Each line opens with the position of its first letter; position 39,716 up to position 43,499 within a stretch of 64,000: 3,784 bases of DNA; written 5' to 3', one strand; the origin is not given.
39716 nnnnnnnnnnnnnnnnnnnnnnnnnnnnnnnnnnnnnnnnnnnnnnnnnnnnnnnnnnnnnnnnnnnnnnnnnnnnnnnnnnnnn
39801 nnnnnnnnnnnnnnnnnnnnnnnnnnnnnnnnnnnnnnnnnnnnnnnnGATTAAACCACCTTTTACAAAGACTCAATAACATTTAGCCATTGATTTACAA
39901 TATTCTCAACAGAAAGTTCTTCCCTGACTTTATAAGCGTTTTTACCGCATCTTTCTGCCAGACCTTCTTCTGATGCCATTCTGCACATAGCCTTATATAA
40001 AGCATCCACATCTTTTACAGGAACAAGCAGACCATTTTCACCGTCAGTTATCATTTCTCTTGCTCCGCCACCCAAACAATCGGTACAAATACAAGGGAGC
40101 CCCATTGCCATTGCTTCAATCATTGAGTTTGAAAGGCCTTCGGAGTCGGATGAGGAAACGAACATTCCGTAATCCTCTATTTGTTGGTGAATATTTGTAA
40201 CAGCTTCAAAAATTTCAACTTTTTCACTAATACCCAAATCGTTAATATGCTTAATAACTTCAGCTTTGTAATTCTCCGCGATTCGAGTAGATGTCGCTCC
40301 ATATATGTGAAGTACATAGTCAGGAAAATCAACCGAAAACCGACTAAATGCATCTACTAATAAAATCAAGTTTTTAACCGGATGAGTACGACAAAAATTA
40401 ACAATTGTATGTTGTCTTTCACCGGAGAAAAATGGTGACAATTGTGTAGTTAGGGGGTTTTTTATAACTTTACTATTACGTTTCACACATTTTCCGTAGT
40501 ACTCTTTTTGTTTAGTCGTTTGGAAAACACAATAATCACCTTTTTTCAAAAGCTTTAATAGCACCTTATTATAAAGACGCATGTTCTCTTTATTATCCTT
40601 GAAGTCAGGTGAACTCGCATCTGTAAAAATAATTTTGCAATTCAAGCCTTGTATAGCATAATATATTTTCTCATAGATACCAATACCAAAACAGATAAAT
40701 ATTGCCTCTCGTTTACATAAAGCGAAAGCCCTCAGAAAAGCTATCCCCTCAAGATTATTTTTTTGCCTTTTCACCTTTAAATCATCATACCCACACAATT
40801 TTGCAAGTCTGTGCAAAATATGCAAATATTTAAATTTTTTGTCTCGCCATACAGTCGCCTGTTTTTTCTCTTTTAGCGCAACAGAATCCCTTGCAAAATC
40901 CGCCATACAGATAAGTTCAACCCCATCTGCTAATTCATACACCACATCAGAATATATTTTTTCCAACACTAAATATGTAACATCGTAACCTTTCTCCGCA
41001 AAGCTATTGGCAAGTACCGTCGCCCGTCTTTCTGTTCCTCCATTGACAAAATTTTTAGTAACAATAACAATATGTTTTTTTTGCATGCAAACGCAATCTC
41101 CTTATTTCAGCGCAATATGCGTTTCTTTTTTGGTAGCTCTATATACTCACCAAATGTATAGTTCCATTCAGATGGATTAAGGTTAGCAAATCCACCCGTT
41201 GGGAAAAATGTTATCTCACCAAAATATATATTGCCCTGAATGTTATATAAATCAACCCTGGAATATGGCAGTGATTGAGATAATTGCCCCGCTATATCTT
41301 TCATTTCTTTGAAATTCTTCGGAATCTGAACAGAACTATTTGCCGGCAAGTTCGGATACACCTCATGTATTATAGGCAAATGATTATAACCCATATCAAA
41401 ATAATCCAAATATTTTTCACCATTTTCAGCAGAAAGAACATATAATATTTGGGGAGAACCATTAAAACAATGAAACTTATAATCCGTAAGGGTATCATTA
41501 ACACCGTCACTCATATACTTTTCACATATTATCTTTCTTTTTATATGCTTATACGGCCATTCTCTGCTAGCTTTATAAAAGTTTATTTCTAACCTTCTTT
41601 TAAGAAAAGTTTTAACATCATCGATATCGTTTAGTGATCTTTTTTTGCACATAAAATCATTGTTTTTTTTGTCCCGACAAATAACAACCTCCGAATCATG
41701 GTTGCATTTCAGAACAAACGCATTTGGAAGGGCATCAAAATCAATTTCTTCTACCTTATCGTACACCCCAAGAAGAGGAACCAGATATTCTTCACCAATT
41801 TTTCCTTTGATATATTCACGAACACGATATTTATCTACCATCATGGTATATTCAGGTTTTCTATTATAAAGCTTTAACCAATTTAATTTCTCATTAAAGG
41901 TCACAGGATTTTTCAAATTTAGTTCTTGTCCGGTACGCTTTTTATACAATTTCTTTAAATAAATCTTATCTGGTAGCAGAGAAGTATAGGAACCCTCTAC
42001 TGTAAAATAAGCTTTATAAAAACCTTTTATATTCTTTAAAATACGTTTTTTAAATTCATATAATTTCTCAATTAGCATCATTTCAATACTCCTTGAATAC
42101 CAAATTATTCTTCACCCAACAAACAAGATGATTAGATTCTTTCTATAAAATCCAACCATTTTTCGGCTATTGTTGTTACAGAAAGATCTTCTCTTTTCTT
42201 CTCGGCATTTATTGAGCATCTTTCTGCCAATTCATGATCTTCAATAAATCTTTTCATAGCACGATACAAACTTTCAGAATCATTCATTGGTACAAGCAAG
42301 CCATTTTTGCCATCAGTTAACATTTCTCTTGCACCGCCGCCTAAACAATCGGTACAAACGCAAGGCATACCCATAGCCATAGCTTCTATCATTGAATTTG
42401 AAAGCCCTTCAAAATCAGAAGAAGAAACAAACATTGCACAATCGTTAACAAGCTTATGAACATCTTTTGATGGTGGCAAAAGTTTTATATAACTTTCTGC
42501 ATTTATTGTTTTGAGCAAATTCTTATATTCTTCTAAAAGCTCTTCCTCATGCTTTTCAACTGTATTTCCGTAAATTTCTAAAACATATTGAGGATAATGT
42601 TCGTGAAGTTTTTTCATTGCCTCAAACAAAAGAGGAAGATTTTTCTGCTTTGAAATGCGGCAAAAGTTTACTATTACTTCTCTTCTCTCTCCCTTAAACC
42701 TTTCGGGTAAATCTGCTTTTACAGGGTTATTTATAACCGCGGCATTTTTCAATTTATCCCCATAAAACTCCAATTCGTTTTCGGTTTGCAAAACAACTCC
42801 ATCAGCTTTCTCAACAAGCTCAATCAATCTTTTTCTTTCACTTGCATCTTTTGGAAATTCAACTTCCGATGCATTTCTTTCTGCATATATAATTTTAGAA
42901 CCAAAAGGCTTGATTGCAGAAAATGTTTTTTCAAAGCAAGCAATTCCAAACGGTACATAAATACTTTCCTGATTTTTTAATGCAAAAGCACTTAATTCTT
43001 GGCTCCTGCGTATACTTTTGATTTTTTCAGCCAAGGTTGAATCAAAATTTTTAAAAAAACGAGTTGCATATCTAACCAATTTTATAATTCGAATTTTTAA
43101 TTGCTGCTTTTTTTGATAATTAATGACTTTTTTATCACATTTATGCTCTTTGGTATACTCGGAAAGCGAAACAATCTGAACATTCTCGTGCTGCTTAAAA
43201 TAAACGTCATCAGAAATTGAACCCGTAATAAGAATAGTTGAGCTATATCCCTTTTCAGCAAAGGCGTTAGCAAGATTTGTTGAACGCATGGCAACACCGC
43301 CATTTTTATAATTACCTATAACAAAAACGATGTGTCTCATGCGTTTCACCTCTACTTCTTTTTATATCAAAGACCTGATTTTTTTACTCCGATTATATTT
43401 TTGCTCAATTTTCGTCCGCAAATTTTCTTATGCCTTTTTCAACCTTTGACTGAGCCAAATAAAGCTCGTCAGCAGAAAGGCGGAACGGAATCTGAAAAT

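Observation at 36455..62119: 25.7-kb single-strand glycan locus mixing Wzy-dependent and ABC-transporter-dependent hallmarks, with no Wzx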

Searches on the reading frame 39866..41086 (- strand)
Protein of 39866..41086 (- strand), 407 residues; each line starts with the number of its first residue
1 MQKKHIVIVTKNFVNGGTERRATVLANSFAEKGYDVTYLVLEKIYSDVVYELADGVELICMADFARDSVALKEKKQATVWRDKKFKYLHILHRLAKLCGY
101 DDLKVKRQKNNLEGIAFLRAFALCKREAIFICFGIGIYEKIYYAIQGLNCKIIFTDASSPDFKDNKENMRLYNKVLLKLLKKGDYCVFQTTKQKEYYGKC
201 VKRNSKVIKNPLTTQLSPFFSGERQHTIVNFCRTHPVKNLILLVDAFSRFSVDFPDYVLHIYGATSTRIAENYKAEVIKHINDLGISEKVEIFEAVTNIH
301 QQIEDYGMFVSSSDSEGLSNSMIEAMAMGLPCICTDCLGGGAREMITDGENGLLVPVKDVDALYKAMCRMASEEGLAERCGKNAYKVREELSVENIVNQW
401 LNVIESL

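Call 3: search_protein_families(library=pfam, proteins=[window:39866-41086:-], max_evalue=0.01)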
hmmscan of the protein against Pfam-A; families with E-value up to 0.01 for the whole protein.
window:39866-41086:- (407 aa): 3 families
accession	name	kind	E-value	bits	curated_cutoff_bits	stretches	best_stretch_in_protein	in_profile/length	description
PF00534.26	Glycos_transf_1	-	3e-28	98.9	26.4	1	223-386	13-171/172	Glycosyl transferases group 1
PF13692.12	Glyco_trans_1_4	-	3.8e-27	95.7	27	1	226-371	2-140/142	Glycosyl transferases group 1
PF20706.3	GT4-conflict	-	8.6e-05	22.1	26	1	222-339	194-315/385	Family 4 Glycosyltransferase in conflict systems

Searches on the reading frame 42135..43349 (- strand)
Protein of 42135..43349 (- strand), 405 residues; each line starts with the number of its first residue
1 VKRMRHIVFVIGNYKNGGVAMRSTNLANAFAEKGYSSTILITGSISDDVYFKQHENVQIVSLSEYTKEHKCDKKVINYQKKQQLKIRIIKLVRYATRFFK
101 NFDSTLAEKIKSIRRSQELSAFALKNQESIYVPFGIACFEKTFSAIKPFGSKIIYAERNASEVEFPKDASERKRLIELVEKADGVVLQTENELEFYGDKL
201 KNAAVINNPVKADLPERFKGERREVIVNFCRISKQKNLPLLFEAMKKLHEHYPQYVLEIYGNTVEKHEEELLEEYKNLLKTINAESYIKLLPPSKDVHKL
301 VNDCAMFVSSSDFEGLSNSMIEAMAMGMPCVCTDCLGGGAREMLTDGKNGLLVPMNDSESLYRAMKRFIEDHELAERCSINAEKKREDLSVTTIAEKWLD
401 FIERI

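Call 3: search_protein_families(library=pfam, proteins=[window:42135-43349:-], max_evalue=0.01)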
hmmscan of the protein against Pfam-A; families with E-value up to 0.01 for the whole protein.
window:42135-43349:- (405 aa): 3 families
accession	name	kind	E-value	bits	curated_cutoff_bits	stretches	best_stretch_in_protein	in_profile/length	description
PF00534.26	Glycos_transf_1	-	1e-31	110.2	26.4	1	219-384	11-171/172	Glycosyl transferases group 1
PF13692.12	Glyco_trans_1_4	-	2.1e-27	96.5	27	1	224-371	2-142/142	Glycosyl transferases group 1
PF20706.3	GT4-conflict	-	3e-05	23.6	26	1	215-359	189-340/385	Family 4 Glycosyltransferase in conflict systems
